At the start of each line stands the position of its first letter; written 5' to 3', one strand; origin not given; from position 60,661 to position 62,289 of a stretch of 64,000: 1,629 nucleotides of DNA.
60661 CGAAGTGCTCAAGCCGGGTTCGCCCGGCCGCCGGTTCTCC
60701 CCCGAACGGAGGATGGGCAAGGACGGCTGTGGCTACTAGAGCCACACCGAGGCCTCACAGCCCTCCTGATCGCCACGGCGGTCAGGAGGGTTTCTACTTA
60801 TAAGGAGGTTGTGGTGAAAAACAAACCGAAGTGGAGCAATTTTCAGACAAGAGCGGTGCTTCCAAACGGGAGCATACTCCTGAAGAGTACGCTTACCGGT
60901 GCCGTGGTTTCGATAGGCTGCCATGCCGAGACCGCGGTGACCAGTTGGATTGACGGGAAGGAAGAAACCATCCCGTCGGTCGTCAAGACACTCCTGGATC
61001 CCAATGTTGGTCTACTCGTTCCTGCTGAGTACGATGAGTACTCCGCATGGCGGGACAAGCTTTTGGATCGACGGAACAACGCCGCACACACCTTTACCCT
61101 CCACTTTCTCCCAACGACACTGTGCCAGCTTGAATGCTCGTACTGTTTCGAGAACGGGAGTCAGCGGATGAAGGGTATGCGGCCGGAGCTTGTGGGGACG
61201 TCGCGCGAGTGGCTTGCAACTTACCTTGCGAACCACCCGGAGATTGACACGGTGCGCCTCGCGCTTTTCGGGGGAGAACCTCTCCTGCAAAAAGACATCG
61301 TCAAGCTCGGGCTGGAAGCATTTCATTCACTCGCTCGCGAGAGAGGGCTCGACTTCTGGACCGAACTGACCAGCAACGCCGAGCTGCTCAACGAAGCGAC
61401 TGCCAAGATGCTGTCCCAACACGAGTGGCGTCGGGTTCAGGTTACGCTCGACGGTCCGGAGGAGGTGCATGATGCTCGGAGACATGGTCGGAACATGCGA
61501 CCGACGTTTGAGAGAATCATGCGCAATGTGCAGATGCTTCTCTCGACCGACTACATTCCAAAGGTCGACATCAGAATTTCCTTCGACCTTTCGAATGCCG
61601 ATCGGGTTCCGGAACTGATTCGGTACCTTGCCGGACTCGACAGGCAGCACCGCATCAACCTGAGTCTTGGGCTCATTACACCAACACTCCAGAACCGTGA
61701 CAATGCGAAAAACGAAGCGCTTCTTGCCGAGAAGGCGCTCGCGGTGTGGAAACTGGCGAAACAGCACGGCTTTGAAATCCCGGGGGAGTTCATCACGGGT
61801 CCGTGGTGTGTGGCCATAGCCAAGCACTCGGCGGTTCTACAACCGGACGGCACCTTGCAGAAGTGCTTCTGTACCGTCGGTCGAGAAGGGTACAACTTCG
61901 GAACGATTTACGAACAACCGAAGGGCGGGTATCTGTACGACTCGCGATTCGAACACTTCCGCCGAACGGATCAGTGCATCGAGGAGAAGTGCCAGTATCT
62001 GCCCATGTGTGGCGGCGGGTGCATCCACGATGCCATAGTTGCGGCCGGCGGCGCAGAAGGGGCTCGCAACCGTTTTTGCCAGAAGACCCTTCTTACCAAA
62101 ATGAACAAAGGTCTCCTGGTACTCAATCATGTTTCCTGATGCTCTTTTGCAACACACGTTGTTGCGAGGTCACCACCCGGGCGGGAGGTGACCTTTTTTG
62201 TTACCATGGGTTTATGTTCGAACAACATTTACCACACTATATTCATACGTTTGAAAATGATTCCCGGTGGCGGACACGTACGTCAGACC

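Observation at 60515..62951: Second, independent radical-SAM/SPASM locus: upstream precursor-like peptide ending …DGCGY, an attenuator hairpin, the maturase, a terminator and an HExxH peptidase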

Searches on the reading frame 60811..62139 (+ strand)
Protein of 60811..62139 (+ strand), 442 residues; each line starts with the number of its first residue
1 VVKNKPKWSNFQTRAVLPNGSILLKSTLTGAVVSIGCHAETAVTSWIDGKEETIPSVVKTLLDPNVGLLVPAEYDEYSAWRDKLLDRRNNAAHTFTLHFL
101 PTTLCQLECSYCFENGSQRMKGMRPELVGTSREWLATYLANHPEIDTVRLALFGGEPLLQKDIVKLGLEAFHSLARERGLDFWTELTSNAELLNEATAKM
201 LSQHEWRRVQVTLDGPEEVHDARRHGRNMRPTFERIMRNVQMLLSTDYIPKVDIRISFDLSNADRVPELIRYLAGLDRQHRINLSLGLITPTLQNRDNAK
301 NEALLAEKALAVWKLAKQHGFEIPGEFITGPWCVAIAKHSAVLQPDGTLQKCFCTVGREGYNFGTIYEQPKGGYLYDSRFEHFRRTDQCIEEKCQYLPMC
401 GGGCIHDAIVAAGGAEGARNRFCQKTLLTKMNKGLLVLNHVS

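Call 6: search_protein_families(library=ncbifam, proteins=[window:60811-62139:+], max_evalue=0.01)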
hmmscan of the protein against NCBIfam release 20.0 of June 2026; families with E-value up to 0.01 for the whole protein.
window:60811-62139:+ (442 aa): 67 families (the best 25 are shown)
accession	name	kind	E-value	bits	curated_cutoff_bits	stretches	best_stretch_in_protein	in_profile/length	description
TIGR04463.1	rSAM_vs_C_rich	equivalog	3e-43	148.2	525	1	19-410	9-400/438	TIGR04463 family radical SAM/SPASM RiPP maturase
NF038107.1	rSAM_NF038107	equivalog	2e-40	138.9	600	1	69-404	60-400/444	Cys-every-fifth radical SAM/SPASM peptide maturase CefB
TIGR04280.1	geopep_mat_rSAM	hypoth_equivalog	7.2e-39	133.9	400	1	20-416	17-404/428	geopeptide radical SAM maturase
TIGR04334.1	rSAM_Clo7bot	equivalog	1.7e-31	109.3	600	1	70-411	66-412/440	radical SAM/SPASM domain Clo7bot peptide maturase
NF052473.1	rSAM_FlmE_OhkG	exception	4.2e-30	104.9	500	2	47-273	48-276/481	FlmE/OhkG family radical SAM/SPASM peptide maturase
NF047865.1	rSAM_PapB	equivalog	1.7e-27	96.6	340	1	98-413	6-325/330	PapB family radical SAM/SPASM ranthipeptide maturase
TIGR04064.1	rSAM_nif11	equivalog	1.6e-26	93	518.7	2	87-246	70-227/459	nif11-like peptide radical SAM maturase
NF041298.1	rSAM_mat_DynA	equivalog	1.7e-23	83.2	450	1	101-313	7-210/356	dynobactin maturation radical SAM/SPASM protein DynA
TIGR03906.1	quino_hemo_SAM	equivalog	1.7e-23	83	453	1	102-263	101-261/467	quinohemoprotein amine dehydrogenase maturation protein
TIGR04068.1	rSAM_ocin_clost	equivalog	3.5e-22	78.9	500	1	101-302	90-291/462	Cys-rich peptide radical SAM maturase CcpM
TIGR03942.1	sulfatase_rSAM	equivalog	8.4e-21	74.4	349.45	2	104-244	10-149/363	anaerobic sulfatase maturase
TIGR03974.1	rSAM_six_Cys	equivalog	1.3e-20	73.7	425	1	75-268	79-269/451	thioether cross-link-forming SCIFF peptide maturase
NF041718.1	rSAM_phane_AMC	equivalog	1.8e-19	70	425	1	96-247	7-151/362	cyclophane-forming radical SAM peptide maturase AmcB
TIGR04083.1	rSAM_pep_methan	hypoth_equivalog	3e-17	62.6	300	2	99-242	4-135/376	TIGR04083 family peptide-modifying radical SAM enzyme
NF040492.1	not_ScfB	exception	1.2e-16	60.7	855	1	104-271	104-271/450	ScfB-related radical SAM/SPASM orphan maturase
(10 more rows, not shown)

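Call 7: search_protein_families(library=pfam, proteins=[window:60811-62139:+], max_evalue=0.01)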
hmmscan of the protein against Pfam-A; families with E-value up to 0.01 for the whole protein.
window:60811-62139:+ (442 aa): 2 families
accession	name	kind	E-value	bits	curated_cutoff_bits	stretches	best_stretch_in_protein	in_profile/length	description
PF04055.27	Radical_SAM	-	3.1e-13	50.6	29.5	1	101-259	3-152/166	Radical SAM superfamily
PF13353.11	Fer4_12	-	8.4e-06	26.6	22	1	104-218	14-118/137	4Fe-4S single cluster domain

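Call 9: find_homologous_proteins(query=window:60811-62139:+, max_evalue=1e-10)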
Query window:60811-62139:+ (442 aa): 194 proteins with E <= 1e-10 among 8000 candidates; the best 120 are listed.
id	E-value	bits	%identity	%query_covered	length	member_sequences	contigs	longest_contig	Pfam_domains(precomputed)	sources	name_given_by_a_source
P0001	9.6e-279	942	90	100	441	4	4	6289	PF04055.28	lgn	-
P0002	1.5e-203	695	69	98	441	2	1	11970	PF04055.28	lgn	-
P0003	9.3e-192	656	63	100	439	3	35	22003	PF04055.28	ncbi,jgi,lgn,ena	-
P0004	4.3e-189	647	62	100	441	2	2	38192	PF04055.28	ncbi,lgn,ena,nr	ncbi:MAG: radical SAM protein [Candidatus Pacebacteria bacterium]|nr:radical SAM protein [Candidatus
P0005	3.1e-188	644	62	100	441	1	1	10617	PF04055.28,PF13353.12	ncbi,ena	-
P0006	2.8e-184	631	61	99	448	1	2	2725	PF04055.28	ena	-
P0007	4.8e-179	614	60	99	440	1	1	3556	PF04055.28,PF13353.12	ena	-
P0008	2.2e-177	608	60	99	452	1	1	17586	PF04055.28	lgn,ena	-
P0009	7.1e-177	607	59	98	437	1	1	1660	PF04055.28,PF13353.12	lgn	-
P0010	3.0e-176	605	60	98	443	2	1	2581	PF04055.28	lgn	-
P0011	4.7e-176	604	60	99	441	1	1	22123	PF04055.28,PF13353.12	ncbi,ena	-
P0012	5.7e-176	604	58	99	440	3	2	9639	PF04055.28,PF13353.12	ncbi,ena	-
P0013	8.0e-175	600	57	99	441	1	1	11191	PF04055.28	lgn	-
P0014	2.0e-174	599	60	99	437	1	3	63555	PF04055.28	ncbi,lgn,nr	ncbi:MAG: radical SAM protein [Patescibacteria group bacterium]|nr:radical SAM protein [Patescibacte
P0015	4.8e-174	597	58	98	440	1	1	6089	PF04055.28,PF13353.12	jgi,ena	jgi:uncharacterized protein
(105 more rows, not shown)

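Call 12: find_related_loci(query=A1, collection=genome_contigs, flank=4000)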
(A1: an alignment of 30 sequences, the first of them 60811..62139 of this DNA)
Query A1 (442 aa) in genome_contigs; peptide patterns used: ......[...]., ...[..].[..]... (x = any residue, [..] = any of these).
68 stretches matched a pattern; 23 encode a relative of the query (tblastn E <= 1e-3); 23 distinct loci.
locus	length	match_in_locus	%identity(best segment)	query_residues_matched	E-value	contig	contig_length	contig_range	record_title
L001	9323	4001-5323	91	2-442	0e+0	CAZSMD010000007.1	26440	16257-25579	MAG TPA_asm: uncultured Candidatus Saccharibacteria bacterium isolate SRP329715_co1_115 genome assembly, contig: NODE_26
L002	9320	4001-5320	62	1-440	0e+0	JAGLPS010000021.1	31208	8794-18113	MAG: Candidatus Paceibacterota bacterium isolate RS_8_2 ROV157_8.bin.2.fa_21, whole genome shotgun sequence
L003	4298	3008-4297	62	1-430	0e+0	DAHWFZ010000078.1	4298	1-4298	MAG TPA_asm: Candidatus Wolfebacteria bacterium isolate clean1250 k141_392276, whole genome shotgun sequence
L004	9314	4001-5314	60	1-438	0e+0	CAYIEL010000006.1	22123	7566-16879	MAG TPA_asm: uncultured Candidatus Saccharibacteria bacterium isolate ERP119705_co18_447 genome assembly, contig: NODE_2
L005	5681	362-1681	58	1-440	0e+0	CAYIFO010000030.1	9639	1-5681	MAG TPA_asm: uncultured Candidatus Saccharibacteria bacterium isolate ERP119705_co18_164 genome assembly, contig: NODE_9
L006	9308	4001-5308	60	4-440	3e-176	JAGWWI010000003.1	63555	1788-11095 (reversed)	MAG: Patescibacteria group bacterium isolate REEB44 contig-150_427, whole genome shotgun sequence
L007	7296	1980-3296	57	1-440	2e-171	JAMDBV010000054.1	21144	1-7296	MAG: Patescibacteria group bacterium isolate FK_Sedi_B_Bin.203 NODE_8568_length_21144_cov_5.2035, whole genome shotgun s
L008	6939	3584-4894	54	2-440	7e-171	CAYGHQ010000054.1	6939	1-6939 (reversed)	MAG TPA_asm: uncultured Candidatus Saccharibacteria bacterium isolate ERP113451_co1_204 genome assembly, contig: NODE_14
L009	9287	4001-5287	51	9-440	2e-145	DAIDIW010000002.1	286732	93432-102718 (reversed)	MAG TPA_asm: Candidatus Kaiserbacteria bacterium isolate clean371 k141_606917, whole genome shotgun sequence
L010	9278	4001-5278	52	9-440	7e-145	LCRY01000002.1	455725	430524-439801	MAG: Parcubacteria group bacterium GW2011_GWA1_56_13 UY93_C0002, whole genome shotgun sequence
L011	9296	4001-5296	50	7-440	3e-140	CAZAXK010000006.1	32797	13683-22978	MAG TPA_asm: uncultured Candidatus Saccharibacteria bacterium isolate SRP286056_co1_285 genome assembly, contig: NODE_14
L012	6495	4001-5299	49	7-440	3e-139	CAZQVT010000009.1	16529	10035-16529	MAG TPA_asm: uncultured Candidatus Saccharibacteria bacterium isolate SRP285395_co1_397 genome assembly, contig: NODE_54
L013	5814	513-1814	48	7-440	1e-138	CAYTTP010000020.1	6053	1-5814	MAG TPA_asm: uncultured Candidatus Saccharibacteria bacterium isolate SRP302895_co1_265 genome assembly, contig: NODE_27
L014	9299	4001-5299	48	7-442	5e-138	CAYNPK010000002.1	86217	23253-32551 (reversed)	MAG TPA_asm: uncultured Candidatus Saccharibacteria bacterium isolate SRP263991_co4_20 genome assembly, contig: NODE_168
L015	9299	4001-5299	47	7-440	4e-138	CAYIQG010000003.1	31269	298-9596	MAG TPA_asm: uncultured Candidatus Saccharibacteria bacterium isolate ERP119705_co3_300 genome assembly, contig: NODE_15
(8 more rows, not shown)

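Call 20: search_solved_structures(query=A1, max_evalue=0.001, show_alignments=2)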
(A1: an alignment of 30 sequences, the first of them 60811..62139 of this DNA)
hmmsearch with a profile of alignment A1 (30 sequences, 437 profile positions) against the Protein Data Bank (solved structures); distinct sequences matched with E-value up to 0.001: 9.
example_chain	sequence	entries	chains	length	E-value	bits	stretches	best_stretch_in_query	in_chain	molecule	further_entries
5wgg_A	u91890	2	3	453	3.3e-20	75.2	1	39-269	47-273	Radical SAM domain protein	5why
8vpo_A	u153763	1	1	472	2.6e-14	55.8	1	51-261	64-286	Radical SAM core domain-containing protein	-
9gm3_A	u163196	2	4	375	6.9e-14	54.4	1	99-242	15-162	ChlB radical SAM domain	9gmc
4k37_A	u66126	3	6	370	1.5e-13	53.3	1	100-273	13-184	Anaerobic sulfatase-maturating enzyme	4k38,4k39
4k36_A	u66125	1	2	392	1.8e-13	53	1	100-273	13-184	Anaerobic sulfatase-maturating enzyme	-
6efn_A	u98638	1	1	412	3.6e-07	32.3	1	99-275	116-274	Sporulation killing factor maturation protein SkfB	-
1tv7_A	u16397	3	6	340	4.7e-05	25.3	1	95-271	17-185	Molybdenum cofactor biosynthesis protein A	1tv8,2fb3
2fb2_A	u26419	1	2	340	5.4e-05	25.1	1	96-271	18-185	Molybdenum cofactor biosynthesis protein A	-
5v1q_A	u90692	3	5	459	9.4e-05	24.3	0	76-202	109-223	Radical SAM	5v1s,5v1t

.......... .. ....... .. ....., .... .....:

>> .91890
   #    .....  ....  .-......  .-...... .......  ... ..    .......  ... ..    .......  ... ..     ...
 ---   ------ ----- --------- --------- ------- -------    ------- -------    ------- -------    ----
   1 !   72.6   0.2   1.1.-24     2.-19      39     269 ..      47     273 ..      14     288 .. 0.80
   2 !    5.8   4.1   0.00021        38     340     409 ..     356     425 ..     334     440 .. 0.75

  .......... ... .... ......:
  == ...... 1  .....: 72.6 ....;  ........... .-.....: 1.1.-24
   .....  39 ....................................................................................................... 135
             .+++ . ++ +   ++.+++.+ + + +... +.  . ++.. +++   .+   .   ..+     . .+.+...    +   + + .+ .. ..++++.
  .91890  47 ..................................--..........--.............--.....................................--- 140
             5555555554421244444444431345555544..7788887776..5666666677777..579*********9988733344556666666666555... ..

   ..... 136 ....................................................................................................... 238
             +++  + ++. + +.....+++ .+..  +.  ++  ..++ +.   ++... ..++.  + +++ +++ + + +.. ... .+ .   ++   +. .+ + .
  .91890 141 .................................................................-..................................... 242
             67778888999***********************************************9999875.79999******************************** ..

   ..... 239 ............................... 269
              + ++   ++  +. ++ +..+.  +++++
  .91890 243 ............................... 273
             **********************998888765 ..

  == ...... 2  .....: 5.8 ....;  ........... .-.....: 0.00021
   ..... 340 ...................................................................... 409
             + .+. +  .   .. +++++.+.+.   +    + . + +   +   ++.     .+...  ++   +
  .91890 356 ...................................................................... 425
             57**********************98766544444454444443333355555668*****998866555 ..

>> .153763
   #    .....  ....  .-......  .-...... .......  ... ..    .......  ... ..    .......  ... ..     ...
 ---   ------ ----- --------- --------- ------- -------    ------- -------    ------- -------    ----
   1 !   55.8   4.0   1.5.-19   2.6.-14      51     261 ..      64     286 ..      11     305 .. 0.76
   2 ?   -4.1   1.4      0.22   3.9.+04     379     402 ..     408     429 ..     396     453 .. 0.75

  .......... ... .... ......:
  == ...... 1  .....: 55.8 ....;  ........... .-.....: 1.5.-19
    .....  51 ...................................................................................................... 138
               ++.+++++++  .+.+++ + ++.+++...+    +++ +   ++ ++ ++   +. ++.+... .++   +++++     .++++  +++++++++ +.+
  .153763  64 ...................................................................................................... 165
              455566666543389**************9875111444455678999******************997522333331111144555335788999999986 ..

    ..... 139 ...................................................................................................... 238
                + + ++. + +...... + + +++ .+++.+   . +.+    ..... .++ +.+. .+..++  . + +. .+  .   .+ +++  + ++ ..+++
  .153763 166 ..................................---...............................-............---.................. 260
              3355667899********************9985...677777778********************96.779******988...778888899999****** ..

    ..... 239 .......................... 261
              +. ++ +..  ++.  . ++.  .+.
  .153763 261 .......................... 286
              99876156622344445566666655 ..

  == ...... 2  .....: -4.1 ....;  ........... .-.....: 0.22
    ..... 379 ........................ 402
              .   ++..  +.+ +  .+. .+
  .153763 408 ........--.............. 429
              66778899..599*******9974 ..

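Call 32: predict_structure(alignment_id=A1)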
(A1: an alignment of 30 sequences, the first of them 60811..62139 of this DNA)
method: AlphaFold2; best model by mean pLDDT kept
length: 442 residues; sequences in the alignment: 30
mean_pLDDT: 86.9   pTM: 0.86
mean pLDDT of the five models: 86.9, 86.1, 81.6, 79.0, 78.7
residues with pLDDT >= 90: 266; 70-90: 113; 50-70: 57; < 50: 6
segments of 3 or more residues with pLDDT < 50: none
pLDDT, mean of each block of 10 residues (from residue 1): 77 91 91 95 94 93 94 86 83 93 79 54 93 97 96 88 97 98 95 96 97 95 88 96 97 95 96 98 90 66 93 97 84 70 93 81 92 82 71 65 56 63 80 94 70
secondary structure, 60 per line:
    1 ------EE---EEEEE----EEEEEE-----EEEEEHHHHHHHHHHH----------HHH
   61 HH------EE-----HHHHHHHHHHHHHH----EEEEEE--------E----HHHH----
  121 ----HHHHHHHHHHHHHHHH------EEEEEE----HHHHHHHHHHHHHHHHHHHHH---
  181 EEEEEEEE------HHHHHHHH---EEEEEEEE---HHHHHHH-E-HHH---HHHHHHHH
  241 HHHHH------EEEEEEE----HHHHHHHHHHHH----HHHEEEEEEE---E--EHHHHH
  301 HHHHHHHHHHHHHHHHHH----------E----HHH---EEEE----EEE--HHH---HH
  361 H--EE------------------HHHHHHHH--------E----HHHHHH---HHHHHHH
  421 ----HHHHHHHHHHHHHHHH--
elements in order: E12-16 E21-26 E32-36 H37-47 H58-62 H76-89 E94-99 H113-116 H125-140 E147-152 H157-177 E181-188 H195-202 E206-213 H217-223 H233-245 E252-258 H263-274 E282-288 H296-318 E340-343 E348-350 H384-391 H405-410 H414-420 H425-440

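Call 54: fold_search(model_id=the predicted structure, library=pdb)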
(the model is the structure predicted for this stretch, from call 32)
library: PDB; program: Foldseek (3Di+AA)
matches with E <= 10: 1552; with E <= 0.001: 68
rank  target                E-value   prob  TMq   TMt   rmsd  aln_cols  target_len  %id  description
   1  5wgg_A                8.1e-18  1.00  0.68  0.69   5.8       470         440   17  Structural Insights into Thioether Bond Formation in the Biosynthesis of Sactipeptides (released 2017-07-26)
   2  5why_A                1.0e-17  1.00  0.64  0.67   8.5       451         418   18  Structural Insights into Thioether Bond Formation in the Biosynthesis of Sactipeptides (released 2017-07-26)
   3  5why_B                1.1e-17  1.00  0.64  0.67   8.8       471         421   17  Structural Insights into Thioether Bond Formation in the Biosynthesis of Sactipeptides (released 2017-07-26)
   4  4k36_B                1.8e-14  1.00  0.61  0.72   4.5       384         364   19  His6 tagged anSMEcpe with bound AdoMet (released 2013-05-08)
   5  8vpo                  2.8e-14  1.00  0.67  0.66   5.9       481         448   14  X-Ray Crystal Structure of TigE from Paramaledivibacter caminithermalis (released 2024-02-07)
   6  4k39_B                5.4e-14  1.00  0.56  0.67   5.3       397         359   18  Native anSMEcpe with bound AdoMet and Cp18Cys peptide (released 2013-05-08)
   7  4k37_A                6.0e-14  1.00  0.59  0.70   4.9       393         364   18  Native anSMEcpe with bound AdoMet (released 2013-05-08)
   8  4k38_B                9.4e-14  1.00  0.60  0.72   4.5       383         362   18  Native anSMEcpe with bound AdoMet and Kp18Cys peptide (released 2013-05-08)
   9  4k39_A                9.4e-14  1.00  0.57  0.68   5.5       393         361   19  Native anSMEcpe with bound AdoMet and Cp18Cys peptide (released 2013-05-08)
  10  4k37_B                1.5e-13  1.00  0.59  0.70   4.8       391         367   19  Native anSMEcpe with bound AdoMet (released 2013-05-08)
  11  4k36_A                2.2e-13  1.00  0.57  0.65   5.1       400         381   19  His6 tagged anSMEcpe with bound AdoMet (released 2013-05-08)
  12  4k38_A                3.4e-13  1.00  0.57  0.67   5.5       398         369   18  Native anSMEcpe with bound AdoMet and Kp18Cys peptide (released 2013-05-08)
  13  9gmc_A                5.4e-13  1.00  0.59  0.68   5.3       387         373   16  Crystal structure of the complex formed between the radical SAM protein ChlB and the R3A mutant of ChlA (released 2025-06-25)
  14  9gm3_C                8.9e-13  1.00  0.58  0.68   5.4       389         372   16  Crystal structure of the complex formed between the radical SAM protein ChlB and the leader region of its precursor su (released 2025-06-25)
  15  9gmc_C                1.2e-12  1.00  0.59  0.69   5.4       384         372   17  Crystal structure of the complex formed between the radical SAM protein ChlB and the R3A mutant of ChlA (released 2025-06-25)
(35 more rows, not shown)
